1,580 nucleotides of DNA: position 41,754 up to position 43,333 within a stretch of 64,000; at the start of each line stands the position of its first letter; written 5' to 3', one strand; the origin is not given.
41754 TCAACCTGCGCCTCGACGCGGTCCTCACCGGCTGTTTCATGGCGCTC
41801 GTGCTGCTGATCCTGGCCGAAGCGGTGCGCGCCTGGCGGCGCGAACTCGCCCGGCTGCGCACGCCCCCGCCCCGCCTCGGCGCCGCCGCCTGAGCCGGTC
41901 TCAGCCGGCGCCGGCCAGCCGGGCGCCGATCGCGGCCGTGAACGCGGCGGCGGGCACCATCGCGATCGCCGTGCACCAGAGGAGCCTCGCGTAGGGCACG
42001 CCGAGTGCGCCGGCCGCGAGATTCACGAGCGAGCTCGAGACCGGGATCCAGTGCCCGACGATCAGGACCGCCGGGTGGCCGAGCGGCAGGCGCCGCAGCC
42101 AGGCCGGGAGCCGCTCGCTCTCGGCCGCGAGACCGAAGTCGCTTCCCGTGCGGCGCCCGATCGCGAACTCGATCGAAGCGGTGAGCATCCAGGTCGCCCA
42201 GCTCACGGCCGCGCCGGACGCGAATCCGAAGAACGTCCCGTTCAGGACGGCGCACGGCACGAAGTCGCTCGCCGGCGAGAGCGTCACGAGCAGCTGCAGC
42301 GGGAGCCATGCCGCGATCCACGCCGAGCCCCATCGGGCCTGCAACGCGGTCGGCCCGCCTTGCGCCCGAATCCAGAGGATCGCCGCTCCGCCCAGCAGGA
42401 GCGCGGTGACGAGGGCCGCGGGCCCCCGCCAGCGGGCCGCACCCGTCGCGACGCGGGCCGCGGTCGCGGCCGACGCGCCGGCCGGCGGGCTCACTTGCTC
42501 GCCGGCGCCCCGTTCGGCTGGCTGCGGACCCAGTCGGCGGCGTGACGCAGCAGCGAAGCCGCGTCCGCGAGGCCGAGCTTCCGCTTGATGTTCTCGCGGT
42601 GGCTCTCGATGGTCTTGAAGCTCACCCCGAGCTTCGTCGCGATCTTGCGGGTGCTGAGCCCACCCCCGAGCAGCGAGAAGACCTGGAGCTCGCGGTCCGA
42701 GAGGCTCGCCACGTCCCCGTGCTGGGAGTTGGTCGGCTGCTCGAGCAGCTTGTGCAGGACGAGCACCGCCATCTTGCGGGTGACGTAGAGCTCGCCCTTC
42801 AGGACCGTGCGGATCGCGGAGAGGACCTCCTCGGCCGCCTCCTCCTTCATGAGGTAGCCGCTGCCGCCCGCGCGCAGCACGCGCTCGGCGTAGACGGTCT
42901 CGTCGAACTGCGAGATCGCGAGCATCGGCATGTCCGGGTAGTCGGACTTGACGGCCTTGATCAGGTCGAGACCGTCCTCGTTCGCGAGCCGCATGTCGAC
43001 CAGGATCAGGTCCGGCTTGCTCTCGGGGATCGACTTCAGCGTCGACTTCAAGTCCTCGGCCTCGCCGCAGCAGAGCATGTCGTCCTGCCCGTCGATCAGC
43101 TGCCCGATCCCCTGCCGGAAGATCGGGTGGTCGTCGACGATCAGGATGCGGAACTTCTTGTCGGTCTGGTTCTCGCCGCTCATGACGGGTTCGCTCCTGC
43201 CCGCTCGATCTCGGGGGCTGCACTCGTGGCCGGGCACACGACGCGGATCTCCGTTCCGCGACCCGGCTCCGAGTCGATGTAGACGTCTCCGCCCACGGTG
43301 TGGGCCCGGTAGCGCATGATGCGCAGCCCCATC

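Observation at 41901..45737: Split sGC-like gas-sensor operon: stand-alone H-NOX, H-NOXA-PAS-PAS histidine kinase, NarL-type regulator and a DedA/VTT membrane protein, all start/stop-overlapped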

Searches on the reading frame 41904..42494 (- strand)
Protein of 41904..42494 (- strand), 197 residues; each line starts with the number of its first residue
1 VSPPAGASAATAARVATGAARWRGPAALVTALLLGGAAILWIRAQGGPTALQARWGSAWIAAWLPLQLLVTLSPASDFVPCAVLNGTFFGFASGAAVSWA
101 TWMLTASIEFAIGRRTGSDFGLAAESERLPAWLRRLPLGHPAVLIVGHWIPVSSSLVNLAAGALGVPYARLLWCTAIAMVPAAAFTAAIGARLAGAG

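Call 7: search_protein_families(library=pfam, proteins=[window:41904-42494:-], max_evalue=0.01)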
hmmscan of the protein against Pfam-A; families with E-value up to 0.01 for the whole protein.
window:41904-42494:- (197 aa): 1 family
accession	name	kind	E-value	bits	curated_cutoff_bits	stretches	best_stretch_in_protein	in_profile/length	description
PF09335.16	VTT_dom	-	4.9e-15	56.5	33.9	1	80-191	5-122/123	VTT domain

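Call 8: search_protein_families(library=ncbifam, proteins=[window:41904-42494:-], max_evalue=0.01)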
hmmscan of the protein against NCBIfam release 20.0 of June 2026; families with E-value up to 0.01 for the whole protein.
window:41904-42494:- (197 aa): 0 families

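Call 18: find_homologous_proteins(query=window:41904-42494:-, max_evalue=0.001)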
Query window:41904-42494:- (197 aa): 20 proteins with E <= 0.001 among 8000 candidates.
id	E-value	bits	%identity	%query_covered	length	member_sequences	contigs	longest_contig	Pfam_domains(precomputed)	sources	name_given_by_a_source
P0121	2.1e-104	366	93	91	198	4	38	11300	PF09335.17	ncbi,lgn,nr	ncbi:VTT domain-containing protein [bacterium]|nr:VTT domain-containing protein [bacterium]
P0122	7.3e-88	312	82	92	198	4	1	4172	PF09335.17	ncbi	ncbi:MAG: VTT domain-containing protein [Alphaproteobacteria bacterium]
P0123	3.9e-85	303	79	92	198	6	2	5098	PF09335.17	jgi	jgi:uncharacterized membrane protein YdjX (TVP38/TMEM64 family)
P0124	3.8e-83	296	73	99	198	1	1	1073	PF09335.17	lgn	-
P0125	1.6e-77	278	68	94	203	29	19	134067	PF09335.17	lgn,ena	-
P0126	4.7e-77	276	78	84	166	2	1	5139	PF09335.17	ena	-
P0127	1.9e-64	235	66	85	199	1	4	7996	PF09335.17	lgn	-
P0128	3.3e-48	182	51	92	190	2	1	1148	PF09335.17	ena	-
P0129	2.0e-47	180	54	88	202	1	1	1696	PF09335.17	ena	-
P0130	7.2e-46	175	49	89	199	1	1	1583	PF09335.17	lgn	-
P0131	4.4e-44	169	49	90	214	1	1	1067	PF09335.17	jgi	-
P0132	9.7e-44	168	48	90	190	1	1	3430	PF09335.17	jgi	jgi:uncharacterized membrane protein YdjX (TVP38/TMEM64 family)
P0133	1.1e-43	167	51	83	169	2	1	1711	PF09335.17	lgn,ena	-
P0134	2.7e-43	166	49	88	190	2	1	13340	PF09335.17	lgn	-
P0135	7.4e-43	165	48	92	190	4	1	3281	PF09335.17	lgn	-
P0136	4.3e-42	162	46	89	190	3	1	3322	PF09335.17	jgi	jgi:uncharacterized membrane protein YdjX (TVP38/TMEM64 family)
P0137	3.5e-41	159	50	81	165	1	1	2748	PF09335.17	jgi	jgi:uncharacterized membrane protein YdjX (TVP38/TMEM64 family)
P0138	1.1e-31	128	43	79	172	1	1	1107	PF09335.17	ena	-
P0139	1.9e-23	101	41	81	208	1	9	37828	PF09335.17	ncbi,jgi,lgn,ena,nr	ncbi:MAG: VTT domain-containing protein [Deltaproteobacteria bacterium]|nr:VTT domain-containing pro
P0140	3.2e-21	94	42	79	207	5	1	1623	PF09335.17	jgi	-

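Call 19: find_encoding_contigs(protein=P0134, flank=8000, max_places=2)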
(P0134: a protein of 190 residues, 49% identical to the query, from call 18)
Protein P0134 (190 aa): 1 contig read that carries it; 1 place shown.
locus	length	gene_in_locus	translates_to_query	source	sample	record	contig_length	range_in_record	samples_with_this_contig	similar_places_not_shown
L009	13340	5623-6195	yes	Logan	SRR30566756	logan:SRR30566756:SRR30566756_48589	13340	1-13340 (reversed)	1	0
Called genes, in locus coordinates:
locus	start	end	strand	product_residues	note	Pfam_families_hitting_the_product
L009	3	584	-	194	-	?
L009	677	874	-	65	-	-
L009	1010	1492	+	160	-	PF01575:MaoC_dehydratas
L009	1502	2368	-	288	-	PF00563:EAL, PF08668:HDOD (faint)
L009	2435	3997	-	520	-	PF00245:Alk_phosphatase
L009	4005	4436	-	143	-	-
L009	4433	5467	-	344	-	PF00657:Lipase_GDSL (faint), PF13472:Lipase_GDSL_2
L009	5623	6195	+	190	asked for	PF09335:VTT_dom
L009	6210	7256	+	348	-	PF10974:DUF2804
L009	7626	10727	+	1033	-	PF05048:NosD (faint)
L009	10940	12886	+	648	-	PF26549:Tricorn_N (faint), PF07676:PD40 (faint)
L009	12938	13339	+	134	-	?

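Call 20: find_encoding_contigs(protein=P0139, flank=8000, max_places=3)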
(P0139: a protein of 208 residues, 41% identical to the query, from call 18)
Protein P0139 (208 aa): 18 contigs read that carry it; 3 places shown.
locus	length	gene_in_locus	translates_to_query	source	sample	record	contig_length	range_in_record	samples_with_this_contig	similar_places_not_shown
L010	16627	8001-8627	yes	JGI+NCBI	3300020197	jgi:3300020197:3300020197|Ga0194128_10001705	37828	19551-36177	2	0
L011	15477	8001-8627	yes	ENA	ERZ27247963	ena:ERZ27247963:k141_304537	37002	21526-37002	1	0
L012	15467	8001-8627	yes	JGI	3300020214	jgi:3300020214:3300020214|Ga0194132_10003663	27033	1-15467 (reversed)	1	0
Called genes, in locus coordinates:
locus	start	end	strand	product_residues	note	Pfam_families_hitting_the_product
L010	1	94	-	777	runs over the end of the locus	PF26549:Tricorn_N, PF13432:TPR_16, PF13432:TPR_16, PF14559:TPR_19, PF13414:TPR_11, PF13432:TPR_16, PF13424:TPR_12, PF14559:TPR_19, +26 more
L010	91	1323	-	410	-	PF01042:Ribonuc_L-PSP (faint)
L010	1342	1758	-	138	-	-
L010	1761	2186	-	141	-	PF00733:Asn_synthase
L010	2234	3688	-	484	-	PF13522:GATase_6, PF13537:GATase_7, PF00733:Asn_synthase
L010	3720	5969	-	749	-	PF12228:DUF3604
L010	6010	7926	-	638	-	PF02771:Acyl-CoA_dh_N, PF02770:Acyl-CoA_dh_M, PF00441:Acyl-CoA_dh_1, PF08028:Acyl-CoA_dh_2 (weak), PF21263:Acyl-CoA-dh_C (faint), PF21343:ACAD9-ACADV_C (weak)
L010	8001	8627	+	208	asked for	PF09335:VTT_dom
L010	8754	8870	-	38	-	-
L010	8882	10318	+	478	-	PF00171:Aldedh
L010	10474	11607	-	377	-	PF13173:AAA_14, PF13401:AAA_22 (faint), PF13635:DUF4143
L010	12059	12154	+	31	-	-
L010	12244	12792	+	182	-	-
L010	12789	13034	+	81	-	-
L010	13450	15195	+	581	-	-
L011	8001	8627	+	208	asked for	PF09335:VTT_dom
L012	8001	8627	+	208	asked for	PF09335:VTT_dom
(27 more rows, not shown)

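Call 21: find_encoding_contigs(protein=P0125, flank=10000, max_places=2)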
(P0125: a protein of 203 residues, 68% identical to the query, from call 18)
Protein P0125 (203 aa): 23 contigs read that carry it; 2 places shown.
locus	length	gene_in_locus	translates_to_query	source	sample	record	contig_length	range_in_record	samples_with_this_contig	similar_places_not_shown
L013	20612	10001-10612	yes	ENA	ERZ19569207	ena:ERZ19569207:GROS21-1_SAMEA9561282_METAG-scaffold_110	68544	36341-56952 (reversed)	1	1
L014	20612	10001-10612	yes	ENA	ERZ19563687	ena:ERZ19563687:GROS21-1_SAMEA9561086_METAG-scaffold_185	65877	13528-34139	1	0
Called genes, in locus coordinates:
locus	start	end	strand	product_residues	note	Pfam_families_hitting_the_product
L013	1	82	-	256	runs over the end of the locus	PF00106:adh_short, PF08659:KR (weak), PF13561:adh_short_C2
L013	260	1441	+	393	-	PF22691:Thiolase_C_1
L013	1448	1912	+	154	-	PF12172:zf-ChsH2 (weak), PF01796:OB_ChsH2_C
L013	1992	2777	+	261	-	PF01925:TauE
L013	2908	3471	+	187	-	-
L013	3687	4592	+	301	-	PF00106:adh_short, PF08659:KR, PF13561:adh_short_C2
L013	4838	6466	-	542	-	PF00501:AMP-binding, PF13193:AMP-binding_C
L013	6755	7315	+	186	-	PF07700:HNOB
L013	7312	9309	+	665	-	PF07701:HNOBA, PF07701:HNOBA, PF00989:PAS, PF08448:PAS_4, PF13426:PAS_9, PF08448:PAS_4, PF13426:PAS_9, PF07730:HisKA_3, +5 more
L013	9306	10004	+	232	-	PF00072:Response_reg, PF00196:GerE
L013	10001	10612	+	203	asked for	PF09335:VTT_dom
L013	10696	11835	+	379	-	PF02515:CoA_transf_3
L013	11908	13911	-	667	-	PF02554:CstA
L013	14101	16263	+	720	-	-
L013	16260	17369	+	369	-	PF13472:Lipase_GDSL_2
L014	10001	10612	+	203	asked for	PF09335:VTT_dom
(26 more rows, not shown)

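Call 53: find_related_loci(query=A4, collection=metagenome_contigs, flank=7000)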
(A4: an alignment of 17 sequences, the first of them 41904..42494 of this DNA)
Query A4 (197 aa) in metagenome_contigs; peptide patterns used: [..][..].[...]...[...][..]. (x = any residue, [..] = any of these).
494 stretches matched a pattern; 18 encode a relative of the query (tblastn E <= 1e-3); 18 distinct loci.
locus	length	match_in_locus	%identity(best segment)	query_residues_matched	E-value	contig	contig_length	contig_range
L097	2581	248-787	79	16-195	3e-88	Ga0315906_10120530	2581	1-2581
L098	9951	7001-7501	75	20-186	8e-81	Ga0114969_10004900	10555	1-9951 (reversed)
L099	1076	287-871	46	1-196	9e-53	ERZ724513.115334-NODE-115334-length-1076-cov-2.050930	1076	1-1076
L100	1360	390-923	44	1-179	2e-35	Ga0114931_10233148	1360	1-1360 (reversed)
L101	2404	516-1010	41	28-193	3e-34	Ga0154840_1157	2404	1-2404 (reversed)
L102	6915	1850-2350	42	28-193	2e-32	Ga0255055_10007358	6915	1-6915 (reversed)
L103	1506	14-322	53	94-196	1e-32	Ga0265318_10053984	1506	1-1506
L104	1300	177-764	35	1-195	6e-31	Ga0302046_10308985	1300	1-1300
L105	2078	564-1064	37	23-190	2e-28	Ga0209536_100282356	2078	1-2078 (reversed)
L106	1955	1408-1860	43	42-194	2e-28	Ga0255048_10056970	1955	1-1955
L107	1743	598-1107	38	22-191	5e-28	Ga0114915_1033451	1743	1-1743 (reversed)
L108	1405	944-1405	41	34-188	3e-28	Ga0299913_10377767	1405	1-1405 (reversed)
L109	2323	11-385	41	64-189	2e-27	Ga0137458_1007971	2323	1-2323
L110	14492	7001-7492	38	28-191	1e-25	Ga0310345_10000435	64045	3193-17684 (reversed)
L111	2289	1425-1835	36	39-175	4e-25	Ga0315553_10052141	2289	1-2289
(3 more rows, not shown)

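Call 68: search_solved_structures(query=A4, max_evalue=1, show_alignments=2)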
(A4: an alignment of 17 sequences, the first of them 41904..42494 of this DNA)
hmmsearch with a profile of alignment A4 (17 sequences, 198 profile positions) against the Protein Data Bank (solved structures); distinct sequences matched with E-value up to 1: 0.

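Call 77: predict_structure(alignment_id=A4)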
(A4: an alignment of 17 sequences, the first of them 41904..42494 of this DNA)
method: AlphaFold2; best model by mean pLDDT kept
length: 197 residues; sequences in the alignment: 17
mean_pLDDT: 83.1   pTM: 0.78
mean pLDDT of the five models: 83.1, 83.0, 82.2, 82.0, 80.9
residues with pLDDT >= 90: 65; 70-90: 100; 50-70: 30; < 50: 2
segments of 3 or more residues with pLDDT < 50: none
pLDDT, mean of each block of 10 residues (from residue 1): 54 58 84 87 87 85 86 68 88 93 93 90 84 85 88 81 93 95 91 66
secondary structure, 60 per line:
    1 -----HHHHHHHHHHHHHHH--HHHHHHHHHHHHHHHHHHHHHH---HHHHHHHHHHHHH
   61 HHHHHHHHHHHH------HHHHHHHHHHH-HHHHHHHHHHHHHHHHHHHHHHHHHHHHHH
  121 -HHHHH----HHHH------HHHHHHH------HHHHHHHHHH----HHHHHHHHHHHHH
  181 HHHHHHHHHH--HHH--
elements in order: H6-20 H23-44 H48-72 H79-89 H91-120 H122-126 H131-134 H141-147 H154-163 H168-190

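Call 81: fold_search(model_id=the predicted structure, library=pdb)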
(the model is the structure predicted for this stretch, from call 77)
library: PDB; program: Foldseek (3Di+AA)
matches with E <= 10: 107; with E <= 0.001: 0
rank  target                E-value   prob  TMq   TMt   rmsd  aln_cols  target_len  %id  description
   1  4u9l_A                9.4e-01  0.08  0.15  0.16  16.6       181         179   20  Structure of a membrane protein (released 2014-12-03)
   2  3kcv_A                1.2e+00  0.09  0.17  0.14  18.5       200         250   12  Structure of formate channel (released 2009-12-01)
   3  8j7t_A                1.6e+00  0.06  0.15  0.11  17.0       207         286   14  Cryo-EM structure of hZnT7-Fab complex in zinc-unbound state, determined in outward-facing conformation (released 2023-09-20)
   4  6iv3_C                1.8e+00  0.09  0.20  0.15  26.4       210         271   14  Crystal structure of a bacterial Bestrophin homolog from Klebsiella pneumoniae with a mutation W252A (released 2019-11-13)
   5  5z1f_A                2.0e+00  0.07  0.19  0.08  15.9       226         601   12  Structure of atOSCA3.1 channel (released 2018-09-12)
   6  7vq7_A                2.1e+00  0.10  0.19  0.12  14.0       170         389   11  The Al-bound AtALMT1 structure at pH 5 (ALMT1Al/pH5) (released 2021-12-01)
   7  4u9l_B                2.2e+00  0.06  0.16  0.17  19.6       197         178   18  Structure of a membrane protein (released 2014-12-03)
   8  8j7w_B                2.3e+00  0.06  0.20  0.15  15.4       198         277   12  Cryo-EM structure of hZnT7-Fab complex in zinc state 2, determined in heterogeneous conformations- one subunit in an i (released 2023-09-20)
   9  8ii8                  2.6e+00  0.13  0.24  0.22  13.6       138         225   15  X-ray crystal structure of pink-colored protein from Pleurotus salmoneostramineus in complex with natural chromophore (released 2024-08-14)
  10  8gqy_A                2.9e+00  0.06  0.20  0.17  20.2       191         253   14  CryoEM structure of pentameric MotA from Aquifex aeolicus (released 2022-10-26)
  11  8k84_A                2.9e+00  0.06  0.17  0.19  16.1       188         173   18  De novo design protein -N3 (released 2024-07-31)
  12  8xm6_B                3.0e+00  0.04  0.15  0.12  18.3       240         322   11  Cryo-EM structure of human ZnT1 WT, in the absence of zinc, determined in an outward-facing conformation (released 2024-10-30)
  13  6z0c_D                3.2e+00  0.06  0.17  0.17  21.6       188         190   14  Structure of in silico modelled artificial Maquette-3 protein (released 2021-03-17)
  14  8xma_B                3.2e+00  0.06  0.21  0.15  18.3       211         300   13  Cryo-EM structure of human ZnT1 WT, in the presence of zinc, determined in an outward-facing conformation (released 2024-10-30)
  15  8pm6                  3.2e+00  0.04  0.14  0.05  21.0       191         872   12  Human bile salt export pump (BSEP) in complex with inhibitor GBM in nanodiscs (released 2023-11-22)
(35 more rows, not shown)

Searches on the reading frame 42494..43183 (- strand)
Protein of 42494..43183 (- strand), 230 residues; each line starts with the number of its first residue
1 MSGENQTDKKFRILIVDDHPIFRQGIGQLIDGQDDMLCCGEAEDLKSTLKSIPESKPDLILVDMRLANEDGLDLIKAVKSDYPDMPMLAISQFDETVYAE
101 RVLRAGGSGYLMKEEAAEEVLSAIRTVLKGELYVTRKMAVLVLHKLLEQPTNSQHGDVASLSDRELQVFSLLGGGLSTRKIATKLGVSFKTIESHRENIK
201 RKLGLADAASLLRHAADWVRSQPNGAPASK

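Call 7: search_protein_families(library=pfam, proteins=[window:42494-43183:-], max_evalue=0.01)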
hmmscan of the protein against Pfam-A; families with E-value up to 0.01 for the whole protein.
window:42494-43183:- (230 aa): 4 families
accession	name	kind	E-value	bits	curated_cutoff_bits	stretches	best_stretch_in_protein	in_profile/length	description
PF00072.30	Response_reg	-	6.1e-25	88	30.2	1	13-125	1-111/111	Response regulator receiver domain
PF00196.25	GerE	-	1.1e-14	54.3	23.5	1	160-215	2-57/57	Bacterial regulatory proteins, luxR family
PF08281.18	Sigma70_r4_2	-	0.00061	19.8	25.7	1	159-203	9-54/54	Sigma-70, region 4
PF01371.25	Trp_repressor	-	0.0054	17.2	27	0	159-197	33-71/88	Trp repressor protein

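Call 8: search_protein_families(library=ncbifam, proteins=[window:42494-43183:-], max_evalue=0.01)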
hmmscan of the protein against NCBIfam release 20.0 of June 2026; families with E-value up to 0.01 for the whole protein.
window:42494-43183:- (230 aa): 96 families (the best 25 are shown)
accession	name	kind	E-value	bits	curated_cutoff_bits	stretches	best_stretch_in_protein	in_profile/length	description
NF052445.1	RespRegMctR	equivalog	3.8e-41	140.8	300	1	11-217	2-201/205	two-component system response regulator MctR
NF011896.0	PRK15369.1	equivalog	2.6e-36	125.2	242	1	10-215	3-204/211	two component system response regulator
NF007935.0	PRK10651.1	equivalog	7.7e-36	123.3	250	1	7-207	3-202/216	two-component system response regulator NarL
NF047785.1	respo_reg_MadR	equivalog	3.5e-35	121.3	300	1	12-211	2-199/209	MadR family response regulator transcription factor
NF007018.1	PRK09483.1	equivalog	1.3e-30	106.7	280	1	12-213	3-201/217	UvrY/SirA/GacA family response regulator transcription factor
NF007403.0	PRK09935.1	equivalog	2.2e-30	105.8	271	1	12-215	5-204/210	fimbria biosynthesis transcriptional regulator FimZ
NF007708.0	PRK10403.1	equivalog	7.6e-29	100.7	343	1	9-205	5-198/215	nitrate/nitrite response regulator protein NarP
NF007685.0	PRK10360.1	equivalog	5.4e-24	85.1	258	1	13-214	4-191/196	response regulator transcription factor UhpA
NF041830.1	RR_TF_ErdR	exception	3.9e-22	79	390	1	11-206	2-196/213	response regulator transcription factor ErdR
NF008098.0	PRK10840.1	equivalog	3.4e-20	72.5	235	1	10-214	3-204/216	response regulator transcription factor RcsB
NF007419.0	PRK09958.1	equivalog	3.8e-19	69.1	251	1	14-212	4-195/204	acid-sensing system DNA-binding response regulator EvgA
NF006900.1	PRK09390.1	equivalog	2.8e-18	66.2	255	1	10-215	4-197/203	response regulator FixJ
NF001965.0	PRK00742.1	subfamily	2.5e-12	46.7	293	1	9-116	2-110/357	chemotaxis-specific protein-glutamate methyltransferase CheB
NF007969.0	PRK10693.1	equivalog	1.4e-11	44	329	1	12-133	9-129/337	two-component system response regulator RssB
NF051870.1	NAssimRespRegNtrX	equivalog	3.7e-11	42.6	600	1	12-129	3-120/452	nitrogen assimilation response regulator NtrX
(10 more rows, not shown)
